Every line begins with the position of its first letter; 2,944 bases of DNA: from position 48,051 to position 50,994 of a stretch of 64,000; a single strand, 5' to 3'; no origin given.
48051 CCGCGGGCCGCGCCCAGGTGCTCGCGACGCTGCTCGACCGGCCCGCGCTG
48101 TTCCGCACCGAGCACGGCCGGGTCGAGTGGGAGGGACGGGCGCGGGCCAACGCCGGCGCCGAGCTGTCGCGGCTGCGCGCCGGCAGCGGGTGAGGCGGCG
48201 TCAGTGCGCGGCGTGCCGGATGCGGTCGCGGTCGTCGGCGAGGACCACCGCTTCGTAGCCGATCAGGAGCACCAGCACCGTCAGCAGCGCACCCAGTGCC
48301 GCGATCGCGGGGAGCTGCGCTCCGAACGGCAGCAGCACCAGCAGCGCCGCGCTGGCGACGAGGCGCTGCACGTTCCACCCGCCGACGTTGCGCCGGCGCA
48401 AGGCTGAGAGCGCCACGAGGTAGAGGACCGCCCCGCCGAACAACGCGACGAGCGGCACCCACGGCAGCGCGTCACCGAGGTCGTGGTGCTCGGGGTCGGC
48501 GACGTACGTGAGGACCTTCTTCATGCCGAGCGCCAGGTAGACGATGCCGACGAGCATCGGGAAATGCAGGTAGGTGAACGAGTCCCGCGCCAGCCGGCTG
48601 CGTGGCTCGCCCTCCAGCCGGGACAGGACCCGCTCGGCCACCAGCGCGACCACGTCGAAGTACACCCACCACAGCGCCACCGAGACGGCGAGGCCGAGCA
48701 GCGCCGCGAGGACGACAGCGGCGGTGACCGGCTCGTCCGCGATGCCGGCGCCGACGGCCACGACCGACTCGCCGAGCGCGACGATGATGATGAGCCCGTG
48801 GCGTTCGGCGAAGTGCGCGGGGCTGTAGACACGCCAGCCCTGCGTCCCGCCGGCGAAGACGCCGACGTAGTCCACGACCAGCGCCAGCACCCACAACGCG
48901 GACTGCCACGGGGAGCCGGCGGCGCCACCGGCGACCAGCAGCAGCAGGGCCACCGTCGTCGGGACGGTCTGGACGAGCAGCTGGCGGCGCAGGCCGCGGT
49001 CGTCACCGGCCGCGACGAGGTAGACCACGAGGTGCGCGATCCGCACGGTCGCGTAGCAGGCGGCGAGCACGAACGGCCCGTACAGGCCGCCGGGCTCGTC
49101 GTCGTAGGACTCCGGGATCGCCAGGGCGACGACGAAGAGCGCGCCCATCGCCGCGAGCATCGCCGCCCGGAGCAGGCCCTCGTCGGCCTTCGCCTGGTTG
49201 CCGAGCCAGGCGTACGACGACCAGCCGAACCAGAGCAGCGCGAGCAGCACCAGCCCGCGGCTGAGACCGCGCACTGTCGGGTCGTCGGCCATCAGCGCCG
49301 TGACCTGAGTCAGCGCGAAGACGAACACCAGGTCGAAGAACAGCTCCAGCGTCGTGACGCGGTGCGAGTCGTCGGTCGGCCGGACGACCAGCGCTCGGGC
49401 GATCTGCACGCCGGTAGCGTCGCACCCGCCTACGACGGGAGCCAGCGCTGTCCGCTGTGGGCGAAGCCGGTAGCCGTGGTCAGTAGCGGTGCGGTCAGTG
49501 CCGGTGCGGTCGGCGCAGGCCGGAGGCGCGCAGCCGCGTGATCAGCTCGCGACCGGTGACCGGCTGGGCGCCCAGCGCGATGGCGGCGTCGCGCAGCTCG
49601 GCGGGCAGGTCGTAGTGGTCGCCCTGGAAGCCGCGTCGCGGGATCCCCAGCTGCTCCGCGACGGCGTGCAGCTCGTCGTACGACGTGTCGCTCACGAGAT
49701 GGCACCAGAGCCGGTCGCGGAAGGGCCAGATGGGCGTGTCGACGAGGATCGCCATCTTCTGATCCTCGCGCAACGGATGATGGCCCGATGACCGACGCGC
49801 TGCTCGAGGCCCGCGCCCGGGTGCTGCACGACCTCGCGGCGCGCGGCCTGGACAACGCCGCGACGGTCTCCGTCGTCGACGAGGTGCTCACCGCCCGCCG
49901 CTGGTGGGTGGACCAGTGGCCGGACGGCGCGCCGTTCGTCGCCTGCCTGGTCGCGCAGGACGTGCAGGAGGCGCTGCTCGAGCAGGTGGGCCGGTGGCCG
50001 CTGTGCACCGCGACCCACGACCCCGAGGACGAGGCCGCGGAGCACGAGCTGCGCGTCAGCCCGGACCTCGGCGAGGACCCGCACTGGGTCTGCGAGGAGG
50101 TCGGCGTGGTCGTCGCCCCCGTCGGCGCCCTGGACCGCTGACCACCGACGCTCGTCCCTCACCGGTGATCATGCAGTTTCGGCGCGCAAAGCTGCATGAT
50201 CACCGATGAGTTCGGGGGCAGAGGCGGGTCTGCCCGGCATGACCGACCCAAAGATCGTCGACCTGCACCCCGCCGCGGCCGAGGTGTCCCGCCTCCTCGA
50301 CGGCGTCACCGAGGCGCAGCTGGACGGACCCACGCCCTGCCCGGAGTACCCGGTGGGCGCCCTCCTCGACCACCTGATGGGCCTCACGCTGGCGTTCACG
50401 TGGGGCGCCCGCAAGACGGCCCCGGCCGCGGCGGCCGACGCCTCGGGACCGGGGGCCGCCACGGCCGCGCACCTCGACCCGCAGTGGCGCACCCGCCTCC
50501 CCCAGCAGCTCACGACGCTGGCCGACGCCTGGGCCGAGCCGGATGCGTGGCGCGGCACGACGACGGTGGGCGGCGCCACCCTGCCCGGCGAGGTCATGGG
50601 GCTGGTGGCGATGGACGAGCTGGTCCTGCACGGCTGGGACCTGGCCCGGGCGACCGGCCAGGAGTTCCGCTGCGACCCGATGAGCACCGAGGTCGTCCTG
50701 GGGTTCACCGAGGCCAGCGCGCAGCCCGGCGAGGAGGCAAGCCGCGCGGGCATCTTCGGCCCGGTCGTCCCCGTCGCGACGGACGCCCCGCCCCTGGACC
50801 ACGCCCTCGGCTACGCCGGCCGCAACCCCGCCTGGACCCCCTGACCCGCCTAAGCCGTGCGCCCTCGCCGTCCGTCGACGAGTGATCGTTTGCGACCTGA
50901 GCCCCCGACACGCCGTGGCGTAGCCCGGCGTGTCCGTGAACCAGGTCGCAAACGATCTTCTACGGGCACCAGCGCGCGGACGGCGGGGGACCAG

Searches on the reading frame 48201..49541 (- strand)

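Call 39: search_protein_families(library=pfam, proteins=[window:48201-49541:-], max_evalue=0.0001)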
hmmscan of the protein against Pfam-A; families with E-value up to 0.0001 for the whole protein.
window:48201-49541:- (446 aa): 1 family
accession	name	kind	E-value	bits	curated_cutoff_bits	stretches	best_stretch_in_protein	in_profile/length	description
PF06772.16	LtrA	-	2.8e-94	316.8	31.9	1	61-426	1-354/356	Bacterial low temperature requirement A protein (LtrA)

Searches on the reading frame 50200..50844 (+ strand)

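Call 39: search_protein_families(library=pfam, proteins=[window:50200-50844:+], max_evalue=0.0001)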
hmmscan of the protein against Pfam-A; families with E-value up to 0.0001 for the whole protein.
window:50200-50844:+ (214 aa): 1 family
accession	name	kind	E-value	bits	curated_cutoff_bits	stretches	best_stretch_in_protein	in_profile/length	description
PF11716.13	MDMPI_N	-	7.1e-14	53.1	24.2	1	22-149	1-140/140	Mycothiol maleylpyruvate isomerase N-terminal domain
